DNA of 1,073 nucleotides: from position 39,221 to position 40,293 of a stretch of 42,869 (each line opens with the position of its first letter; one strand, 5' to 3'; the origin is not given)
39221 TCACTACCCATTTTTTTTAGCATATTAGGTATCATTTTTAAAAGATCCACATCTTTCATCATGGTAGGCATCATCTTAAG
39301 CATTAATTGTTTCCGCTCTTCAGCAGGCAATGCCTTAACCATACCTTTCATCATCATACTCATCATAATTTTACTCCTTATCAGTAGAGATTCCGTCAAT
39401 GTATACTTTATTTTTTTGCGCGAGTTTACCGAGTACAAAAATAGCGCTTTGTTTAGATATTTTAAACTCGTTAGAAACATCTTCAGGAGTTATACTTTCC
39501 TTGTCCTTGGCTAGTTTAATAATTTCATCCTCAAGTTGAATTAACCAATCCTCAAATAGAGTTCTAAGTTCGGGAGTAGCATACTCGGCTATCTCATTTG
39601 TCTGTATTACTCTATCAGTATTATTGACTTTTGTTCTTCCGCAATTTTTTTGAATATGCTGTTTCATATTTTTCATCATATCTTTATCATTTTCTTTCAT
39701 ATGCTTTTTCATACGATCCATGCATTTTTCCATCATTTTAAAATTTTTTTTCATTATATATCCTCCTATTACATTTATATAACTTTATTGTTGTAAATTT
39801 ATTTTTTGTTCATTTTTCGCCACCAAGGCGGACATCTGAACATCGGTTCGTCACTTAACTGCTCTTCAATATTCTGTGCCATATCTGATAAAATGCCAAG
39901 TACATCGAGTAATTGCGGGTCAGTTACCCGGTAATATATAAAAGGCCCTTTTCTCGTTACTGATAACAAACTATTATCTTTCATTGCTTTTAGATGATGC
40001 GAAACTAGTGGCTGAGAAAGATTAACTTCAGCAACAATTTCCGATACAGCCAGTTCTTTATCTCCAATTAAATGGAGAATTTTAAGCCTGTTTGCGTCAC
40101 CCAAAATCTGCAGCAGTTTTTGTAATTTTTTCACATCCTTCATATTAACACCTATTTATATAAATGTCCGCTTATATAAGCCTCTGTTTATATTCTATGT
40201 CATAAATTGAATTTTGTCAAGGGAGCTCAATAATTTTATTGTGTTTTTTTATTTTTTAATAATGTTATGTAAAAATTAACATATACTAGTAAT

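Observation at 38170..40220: ArsR-headed four-gene operon encoding three methionine-cluster proteins, one fused to DUF302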

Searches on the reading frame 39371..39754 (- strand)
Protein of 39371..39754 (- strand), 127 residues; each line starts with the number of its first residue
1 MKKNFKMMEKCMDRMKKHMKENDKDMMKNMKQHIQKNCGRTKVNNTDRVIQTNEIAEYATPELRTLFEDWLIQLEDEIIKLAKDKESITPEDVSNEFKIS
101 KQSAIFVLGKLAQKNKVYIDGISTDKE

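Call 3: search_protein_families(library=pfam, proteins=[window:39371-39754:-], max_evalue=1)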
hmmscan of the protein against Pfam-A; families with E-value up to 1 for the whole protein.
window:39371-39754:- (127 aa): 6 families
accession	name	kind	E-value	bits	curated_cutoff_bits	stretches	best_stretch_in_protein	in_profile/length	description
PF21984.2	DnaD_N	-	0.013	16.1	27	1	83-120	31-68/101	DnaD N-terminal domain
PF15244.11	HSD3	-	0.026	14.5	27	1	1-66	81-146/416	Spermatogenesis-associated protein 7, or HSD3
PF10020.14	DUF2262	-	0.079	13.9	29.8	1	21-101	35-103/142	Uncharacterized protein conserved in bacteria (DUF2262)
PF07506.17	RepB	-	0.095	13.2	30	1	3-69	117-184/185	RepB plasmid partitioning protein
PF24865.1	DUF7731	-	0.099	13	27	1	6-45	53-92/101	Domain of unknown function (DUF7731)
PF11169.13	DUF2956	-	0.11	13.1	25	1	8-65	32-89/102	Protein of unknown function (DUF2956)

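Call 4: search_protein_families(library=ncbifam, proteins=[window:39371-39754:-], max_evalue=1)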
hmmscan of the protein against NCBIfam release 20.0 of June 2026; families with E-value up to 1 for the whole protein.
window:39371-39754:- (127 aa): 1 family
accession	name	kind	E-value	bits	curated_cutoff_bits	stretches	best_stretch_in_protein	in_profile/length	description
NF045695.1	seleno_TsoA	equivalog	4.3e-14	53.1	170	1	46-114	75-143/144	LULAXC motif selenoprotein TsoA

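Call 27: find_homologous_proteins(query=window:39371-39754:-, max_evalue=0.001)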
Query window:39371-39754:- (127 aa): 6 proteins with E <= 0.001 among 9 candidates.
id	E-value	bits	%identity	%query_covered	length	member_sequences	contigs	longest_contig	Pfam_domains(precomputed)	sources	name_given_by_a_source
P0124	1.4e-75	269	100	100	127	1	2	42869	-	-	-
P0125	3.6e-28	116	56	90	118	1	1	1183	-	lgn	-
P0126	2.0e-27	113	75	57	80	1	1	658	-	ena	-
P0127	1.2e-26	111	77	56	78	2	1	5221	-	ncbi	-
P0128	2.9e-24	103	44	100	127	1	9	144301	-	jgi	jgi:hypothetical protein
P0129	1.1e-22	98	62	61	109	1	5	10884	-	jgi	jgi:predicted HTH transcriptional regulator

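Call 29: find_encoding_contigs(protein=P0128, flank=6000, max_places=3)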
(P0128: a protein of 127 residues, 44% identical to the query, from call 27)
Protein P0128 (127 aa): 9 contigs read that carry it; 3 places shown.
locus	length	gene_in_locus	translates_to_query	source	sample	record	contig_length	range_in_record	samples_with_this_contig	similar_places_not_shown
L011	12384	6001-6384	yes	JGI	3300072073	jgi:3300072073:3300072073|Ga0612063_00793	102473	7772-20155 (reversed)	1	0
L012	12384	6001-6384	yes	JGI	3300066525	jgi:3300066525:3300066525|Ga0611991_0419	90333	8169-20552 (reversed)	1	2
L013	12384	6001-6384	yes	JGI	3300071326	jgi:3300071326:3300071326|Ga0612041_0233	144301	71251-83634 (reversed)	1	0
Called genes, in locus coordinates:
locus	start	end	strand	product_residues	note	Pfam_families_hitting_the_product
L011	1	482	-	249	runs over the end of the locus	-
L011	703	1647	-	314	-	PF04015:DUF362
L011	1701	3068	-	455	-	PF07228:SpoIIE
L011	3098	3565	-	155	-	PF13183:Fer4_8 (weak), PF13187:Fer4_9, PF13534:Fer4_17 (weak)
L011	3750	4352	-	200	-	PF00248:Aldo_ket_red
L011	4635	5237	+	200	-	PF00440:TetR_N, PF14246:TetR_C_7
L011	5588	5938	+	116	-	PF12840:HTH_20 (weak), PF01022:HTH_5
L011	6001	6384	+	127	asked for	-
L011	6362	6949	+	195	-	-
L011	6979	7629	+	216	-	PF03625:DUF302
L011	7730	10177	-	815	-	PF00890:FAD_binding_2 (weak), PF01266:DAO, PF01494:FAD_binding_3, PF01946:Thi4 (faint), PF07992:Pyr_redox_2 (faint), PF16350:FAO_M, PF01571:GCV_T, PF08669:GCV_T_C, +1 more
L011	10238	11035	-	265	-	PF00809:Pterin_bind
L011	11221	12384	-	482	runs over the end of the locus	PF11794:HpaB_N, PF03241:HpaB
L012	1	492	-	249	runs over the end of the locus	-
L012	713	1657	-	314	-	PF04015:DUF362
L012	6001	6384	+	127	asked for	-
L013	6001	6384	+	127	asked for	-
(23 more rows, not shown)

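Call 30: find_encoding_contigs(protein=P0129, flank=6000, max_places=3)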
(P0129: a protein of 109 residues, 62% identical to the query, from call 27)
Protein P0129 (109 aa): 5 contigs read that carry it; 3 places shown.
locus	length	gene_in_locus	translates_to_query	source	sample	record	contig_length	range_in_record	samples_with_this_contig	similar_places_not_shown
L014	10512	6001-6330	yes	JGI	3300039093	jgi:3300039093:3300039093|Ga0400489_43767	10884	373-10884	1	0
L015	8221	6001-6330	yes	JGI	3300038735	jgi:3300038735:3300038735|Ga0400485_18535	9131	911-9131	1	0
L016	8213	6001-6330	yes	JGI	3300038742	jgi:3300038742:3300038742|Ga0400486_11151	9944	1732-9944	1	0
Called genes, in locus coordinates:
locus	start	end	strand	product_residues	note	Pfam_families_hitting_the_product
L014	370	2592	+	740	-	PF02743:dCache_1, PF22673:MCP-like_PDC_1 (weak)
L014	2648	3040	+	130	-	-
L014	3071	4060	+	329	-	PF04199:Cyclase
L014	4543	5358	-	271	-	PF00106:adh_short, PF08659:KR, PF13561:adh_short_C2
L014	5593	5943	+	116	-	PF12840:HTH_20, PF01022:HTH_5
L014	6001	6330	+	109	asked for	-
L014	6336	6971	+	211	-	-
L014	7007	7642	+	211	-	PF03625:DUF302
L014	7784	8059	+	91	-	PF09851:SHOCT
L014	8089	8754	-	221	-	PF01797:Y1_Tnp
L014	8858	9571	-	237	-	PF03567:Sulfotransfer_2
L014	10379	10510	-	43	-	?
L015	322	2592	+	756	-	PF02743:dCache_1, PF22673:MCP-like_PDC_1 (weak)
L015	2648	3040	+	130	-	-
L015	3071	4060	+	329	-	PF04199:Cyclase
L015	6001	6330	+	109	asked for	-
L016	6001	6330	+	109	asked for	-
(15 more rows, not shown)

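Call 61: search_protein_families(library=ncbifam, proteins=[L011:5588-5938:+, L014:5593-5943:+, L011:6001-6384:+, L014:6001-6330:+, P0125], max_evalue=0.0001)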
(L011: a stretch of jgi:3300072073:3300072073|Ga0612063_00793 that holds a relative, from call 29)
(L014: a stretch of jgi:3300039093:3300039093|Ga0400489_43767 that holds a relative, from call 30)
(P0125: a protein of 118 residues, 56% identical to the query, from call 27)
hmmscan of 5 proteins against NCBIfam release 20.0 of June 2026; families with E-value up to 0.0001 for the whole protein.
L011:5588-5938:+ (116 aa): 9 families
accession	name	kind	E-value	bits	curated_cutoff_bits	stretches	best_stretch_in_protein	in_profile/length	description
NF045707.1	Dbac_1936_reg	equivalog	1.2e-26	92.6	115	1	8-92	8-92/99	ArsR/SmtB-type metalloregulator TsoR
NF033788.1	HTH_metalloreg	subfamily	6.3e-21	74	55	1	9-81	3-76/77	metalloregulator ArsR/SmtB family transcription factor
NF033789.1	repress_SdpR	subfamily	1.5e-15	56.9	100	1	12-87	3-78/79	autorepressor SdpR family transcription factor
NF040642.1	sulf_sens_BigR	equivalog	1.1e-12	47.8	155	1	6-79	9-82/95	sulfite-sensing transcriptional repressor BigR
NF007528.0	PRK10141.1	subfamily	7.9e-08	32.2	97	1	9-76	8-75/117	metalloregulator ArsR/SmtB family transcription factor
NF041413.1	ArsR_Rv2640c_fam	equivalog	1.9e-07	31.5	155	1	11-80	36-108/118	Rv2640c family ArsR-like transcriptional regulator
NF047906.1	CdPbTransRegCmtR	equivalog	1.9e-07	30.9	150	1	5-96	9-100/104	Cd(II)/Pb(II)-sensing metalloregulatory transcriptional regulator CmtR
NF053755.1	MsvR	equivalog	1.4e-05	24.9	220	1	13-63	9-59/236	transcriptional factor MsvR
NF052532.1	TransRegPagRBaca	equivalog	9.4e-05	22.4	170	0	8-86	18-96/99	transcriptional repressor PagR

L014:5593-5943:+ (116 aa): 8 families
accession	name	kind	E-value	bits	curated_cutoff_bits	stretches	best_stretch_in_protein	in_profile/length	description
NF045707.1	Dbac_1936_reg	equivalog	8.9e-28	96.2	115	1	8-92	8-92/99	ArsR/SmtB-type metalloregulator TsoR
NF033788.1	HTH_metalloreg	subfamily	2.5e-23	81.6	55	1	8-81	2-76/77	metalloregulator ArsR/SmtB family transcription factor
NF033789.1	repress_SdpR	subfamily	3e-18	65.5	100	1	12-87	3-78/79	autorepressor SdpR family transcription factor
NF040642.1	sulf_sens_BigR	equivalog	5.2e-15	55.3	155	1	5-77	8-80/95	sulfite-sensing transcriptional repressor BigR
NF007528.0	PRK10141.1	subfamily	2.6e-10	40.2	97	1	9-75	8-75/117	metalloregulator ArsR/SmtB family transcription factor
NF047906.1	CdPbTransRegCmtR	equivalog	1.9e-08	34.1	150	1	5-93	9-97/104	Cd(II)/Pb(II)-sensing metalloregulatory transcriptional regulator CmtR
NF041413.1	ArsR_Rv2640c_fam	equivalog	1.2e-07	32.1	155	1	11-79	36-107/118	Rv2640c family ArsR-like transcriptional regulator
NF053755.1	MsvR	equivalog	2.5e-06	27.4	220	1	14-64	10-60/236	transcriptional factor MsvR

L011:6001-6384:+ (127 aa): 1 family
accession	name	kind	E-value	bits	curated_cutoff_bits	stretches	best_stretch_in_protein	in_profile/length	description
NF045695.1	seleno_TsoA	equivalog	3.6e-15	56.5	170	1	31-107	67-143/144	LULAXC motif selenoprotein TsoA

L014:6001-6330:+ (109 aa): 1 family
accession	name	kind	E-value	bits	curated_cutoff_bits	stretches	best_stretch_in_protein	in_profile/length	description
NF045695.1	seleno_TsoA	equivalog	1.1e-12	48.5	170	1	20-96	67-143/144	LULAXC motif selenoprotein TsoA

P0125 (118 aa): 1 family
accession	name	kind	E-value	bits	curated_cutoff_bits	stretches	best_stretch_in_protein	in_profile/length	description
NF045695.1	seleno_TsoA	equivalog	4.4e-14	53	170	1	32-108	67-143/144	LULAXC motif selenoprotein TsoA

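Call 65: find_encoding_contigs(protein=P0127, flank=4000, max_places=2)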
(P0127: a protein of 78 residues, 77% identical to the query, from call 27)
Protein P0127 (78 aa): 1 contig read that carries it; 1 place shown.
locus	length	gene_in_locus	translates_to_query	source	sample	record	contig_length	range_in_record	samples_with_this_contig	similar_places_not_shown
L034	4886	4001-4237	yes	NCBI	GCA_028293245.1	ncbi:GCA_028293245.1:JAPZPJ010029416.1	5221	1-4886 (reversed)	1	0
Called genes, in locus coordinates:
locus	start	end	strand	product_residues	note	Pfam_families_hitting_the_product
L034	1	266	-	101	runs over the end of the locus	-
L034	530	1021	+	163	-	PF00027:cNMP_binding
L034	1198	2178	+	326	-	PF01073:3Beta_HSD, PF01370:Epimerase, PF02719:Polysacc_synt_2, PF04321:RmlD_sub_bind, PF05368:NmrA, PF13460:NAD_binding_10, PF16363:GDP_Man_Dehyd, PF07993:NAD_binding_4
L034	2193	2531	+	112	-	-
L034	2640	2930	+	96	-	-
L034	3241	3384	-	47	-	-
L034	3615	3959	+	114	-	PF12840:HTH_20 (weak), PF01022:HTH_5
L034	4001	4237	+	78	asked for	-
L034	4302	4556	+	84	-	PF09851:SHOCT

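Call 79: search_solved_structures(query=A4, max_evalue=10, show_alignments=2)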
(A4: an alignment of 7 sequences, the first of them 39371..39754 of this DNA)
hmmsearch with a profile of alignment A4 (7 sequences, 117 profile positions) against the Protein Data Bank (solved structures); distinct sequences matched with E-value up to 10: 7.
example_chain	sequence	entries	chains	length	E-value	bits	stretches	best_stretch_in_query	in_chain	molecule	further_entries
6cmv_A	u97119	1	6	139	0.11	15.8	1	70-116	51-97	Transcriptional regulator Lrs14-like protein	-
9z72_A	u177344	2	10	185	0.13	15.5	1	66-105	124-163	MarR family transcriptional regulator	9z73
3ce7_A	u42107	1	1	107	0.4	13.9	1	51-110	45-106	Specific mitochondrial acyl carrier protein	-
7lv8_A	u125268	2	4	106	0.42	13.9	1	12-88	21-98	Histone doublet Delta-Gamma (Gamma)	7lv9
9m0t_A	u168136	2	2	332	0.52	13.6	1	18-97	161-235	Probable 2-ketogluconate reductase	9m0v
9cvt_C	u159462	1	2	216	1.2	12.4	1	11-88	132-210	Histone doublet H4-H3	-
7n8n_A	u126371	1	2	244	1.6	12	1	11-88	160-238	Histone H4-H3 doublet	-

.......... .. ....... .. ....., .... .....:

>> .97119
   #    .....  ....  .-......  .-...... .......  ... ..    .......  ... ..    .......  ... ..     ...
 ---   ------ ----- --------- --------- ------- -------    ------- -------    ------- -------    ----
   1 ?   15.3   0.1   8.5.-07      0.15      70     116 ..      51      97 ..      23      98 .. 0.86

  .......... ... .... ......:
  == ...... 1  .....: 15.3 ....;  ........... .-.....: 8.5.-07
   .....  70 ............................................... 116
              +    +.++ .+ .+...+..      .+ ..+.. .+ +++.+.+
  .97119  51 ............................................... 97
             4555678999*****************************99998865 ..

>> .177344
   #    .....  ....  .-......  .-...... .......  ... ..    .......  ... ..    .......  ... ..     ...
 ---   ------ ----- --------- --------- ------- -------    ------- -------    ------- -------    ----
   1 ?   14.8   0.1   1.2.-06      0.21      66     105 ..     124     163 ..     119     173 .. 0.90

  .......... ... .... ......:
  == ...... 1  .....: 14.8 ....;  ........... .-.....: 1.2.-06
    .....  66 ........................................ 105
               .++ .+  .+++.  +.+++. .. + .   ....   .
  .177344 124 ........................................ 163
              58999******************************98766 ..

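Call 80: search_protein_families(library=pfam, alignment_id=A4, max_evalue=1)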
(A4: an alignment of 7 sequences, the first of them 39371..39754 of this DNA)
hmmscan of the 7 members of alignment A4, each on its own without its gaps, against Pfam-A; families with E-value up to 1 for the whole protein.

A. member 1, window:39371-39754:- (127 aa): 6 families
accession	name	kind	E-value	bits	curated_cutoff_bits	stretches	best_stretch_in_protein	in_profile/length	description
PF21984.2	DnaD_N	-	0.013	16.1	27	1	83-120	31-68/101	DnaD N-terminal domain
PF15244.11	HSD3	-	0.026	14.5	27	1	1-66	81-146/416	Spermatogenesis-associated protein 7, or HSD3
PF10020.14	DUF2262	-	0.079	13.9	29.8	1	21-101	35-103/142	Uncharacterized protein conserved in bacteria (DUF2262)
PF07506.17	RepB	-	0.095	13.2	30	1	3-69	117-184/185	RepB plasmid partitioning protein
PF24865.1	DUF7731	-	0.099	13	27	1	6-45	53-92/101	Domain of unknown function (DUF7731)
PF11169.13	DUF2956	-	0.11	13.1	25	1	8-65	32-89/102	Protein of unknown function (DUF2956)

B. families by the number of members that match (of 7 scanned): 21 families
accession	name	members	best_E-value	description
PF21984.2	DnaD_N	6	0.0041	DnaD N-terminal domain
PF10020.14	DUF2262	4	0.0079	Uncharacterized protein conserved in bacteria (DUF2262)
PF01399.33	PCI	4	0.034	PCI domain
PF17783.7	CvfB_WH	3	0.029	CvfB-like winged helix domain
PF22798.2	DUF5817_CT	2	0.017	DUF5817, C-terminal domain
PF09012.17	FeoC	2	0.036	FeoC like transcriptional regulator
PF01978.25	TrmB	2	0.056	Sugar-specific transcriptional regulator TrmB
PF09756.15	DDRGK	2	0.062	DDRGK domain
PF04703.18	FaeA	2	0.12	FaeA-like protein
PF01325.25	Fe_dep_repress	2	0.17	Iron dependent repressor, N-terminal DNA binding domain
PF15244.11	HSD3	1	0.026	Spermatogenesis-associated protein 7, or HSD3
PF01047.28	MarR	1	0.045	MarR family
PF13338.12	AbiEi_4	1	0.053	Transcriptional regulator, AbiEi antitoxin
PF09516.16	RE_CfrBI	1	0.062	CfrBI restriction endonuclease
PF12802.13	MarR_2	1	0.066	MarR family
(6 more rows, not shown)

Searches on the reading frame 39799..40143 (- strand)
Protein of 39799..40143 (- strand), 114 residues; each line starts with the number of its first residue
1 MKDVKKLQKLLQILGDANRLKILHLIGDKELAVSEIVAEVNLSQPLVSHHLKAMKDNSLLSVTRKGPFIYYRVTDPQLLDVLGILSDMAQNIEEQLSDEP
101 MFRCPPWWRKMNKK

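Call 3: search_protein_families(library=pfam, proteins=[window:39799-40143:-], max_evalue=1)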
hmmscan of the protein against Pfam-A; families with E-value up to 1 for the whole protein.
window:39799-40143:- (114 aa): 14 families
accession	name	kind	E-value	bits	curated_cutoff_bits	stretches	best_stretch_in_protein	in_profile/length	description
PF01022.26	HTH_5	-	5.6e-13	49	22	1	17-57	2-42/47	Bacterial regulatory protein, arsR family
PF12840.13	HTH_20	-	3.9e-08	33.6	27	1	14-62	1-50/51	Helix-turn-helix domain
PF13412.12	HTH_24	-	0.00085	19.3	21.9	1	16-57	2-44/48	Winged helix-turn-helix DNA-binding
PF14947.12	HTH_45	-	0.00087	19.7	25.5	1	21-65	10-50/77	Winged helix-turn-helix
PF12802.13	MarR_2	-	0.0022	18.5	27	1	22-62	10-52/61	MarR family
PF24270.1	HTH_Cmi2_C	-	0.023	15.4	27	1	21-63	79-121/125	Cmi2, C-terminal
PF21476.4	PF0610-like_N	-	0.033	14.8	33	1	19-52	3-36/50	PF0610-like, N-terminal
PF24034.1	DUF7343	-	0.04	14.2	27.6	1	34-66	22-54/62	Domain of unknown function (DUF7343)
PF02002.24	TFIIE_alpha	-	0.051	13.9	22.9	1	17-99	13-103/105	TFIIE alpha subunit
PF01978.25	TrmB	-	0.055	13.8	25.6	1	26-76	18-67/68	Sugar-specific transcriptional regulator TrmB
PF01047.28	MarR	-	0.057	13.8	24.6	1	19-64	5-51/59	MarR family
PF08100.18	Dimerisation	-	0.12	12.7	25.6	1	12-72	20-82/93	O-methyltransferase dimerisation domain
PF09339.16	HTH_IclR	-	0.15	12.3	22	1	22-59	8-47/52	IclR helix-turn-helix domain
PF24038.1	DUF7347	-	0.23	12.1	27.6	1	11-56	5-54/77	Domain of unknown function (DUF7347)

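Call 4: search_protein_families(library=ncbifam, proteins=[window:39799-40143:-], max_evalue=1)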
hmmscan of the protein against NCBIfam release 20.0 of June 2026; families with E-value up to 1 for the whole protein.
window:39799-40143:- (114 aa): 15 families
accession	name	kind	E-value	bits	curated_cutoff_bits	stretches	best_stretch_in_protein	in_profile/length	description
NF045707.1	Dbac_1936_reg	equivalog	2.6e-27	94.7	115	1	4-94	4-94/99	ArsR/SmtB-type metalloregulator TsoR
NF033788.1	HTH_metalloreg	subfamily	1.3e-22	79.3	55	1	8-81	2-76/77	metalloregulator ArsR/SmtB family transcription factor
NF033789.1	repress_SdpR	subfamily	4.3e-15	55.4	100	1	12-87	3-78/79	autorepressor SdpR family transcription factor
NF052532.1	TransRegPagRBaca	equivalog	1.9e-09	37.5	170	1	6-86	16-96/99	transcriptional repressor PagR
NF007528.0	PRK10141.1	subfamily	2.7e-09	36.9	97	1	9-74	8-74/117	metalloregulator ArsR/SmtB family transcription factor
NF040642.1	sulf_sens_BigR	equivalog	3e-09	36.8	155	1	6-82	9-85/95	sulfite-sensing transcriptional repressor BigR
NF041413.1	ArsR_Rv2640c_fam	equivalog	8.5e-08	32.6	155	1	11-82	36-110/118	Rv2640c family ArsR-like transcriptional regulator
NF047906.1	CdPbTransRegCmtR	equivalog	9.8e-08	31.9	150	1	5-94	9-98/104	Cd(II)/Pb(II)-sensing metalloregulatory transcriptional regulator CmtR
NF053755.1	MsvR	equivalog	3.3e-06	26.9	220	1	11-62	7-58/236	transcriptional factor MsvR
NF053602.1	Phr_regulator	exception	3.7e-06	26.6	320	1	7-80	2-80/191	heat shock transcription regulator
NF053610.1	Sso10a_fam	subfamily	0.0037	17.3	60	1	21-65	9-52/64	Sso10a family chromatin protein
TIGR01884.1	cas_HTH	subfamily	0.0042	16.5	60.2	1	17-66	142-193/202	CRISPR-associated CARF protein Csa3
NF038251.1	AdcR_fam_Zn_TF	equivalog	0.01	16.1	175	1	21-74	40-96/143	zinc-dependent MarR family transcriptional regulator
NF047699.2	sulf_reg_SurR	exception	0.01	15.5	250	1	10-69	4-64/221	sulfur metabolism transcriptional regulator SurR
NF053756.1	MreA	equivalog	0.018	14.9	100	1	22-64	23-65/110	MreA family transcriptional regulator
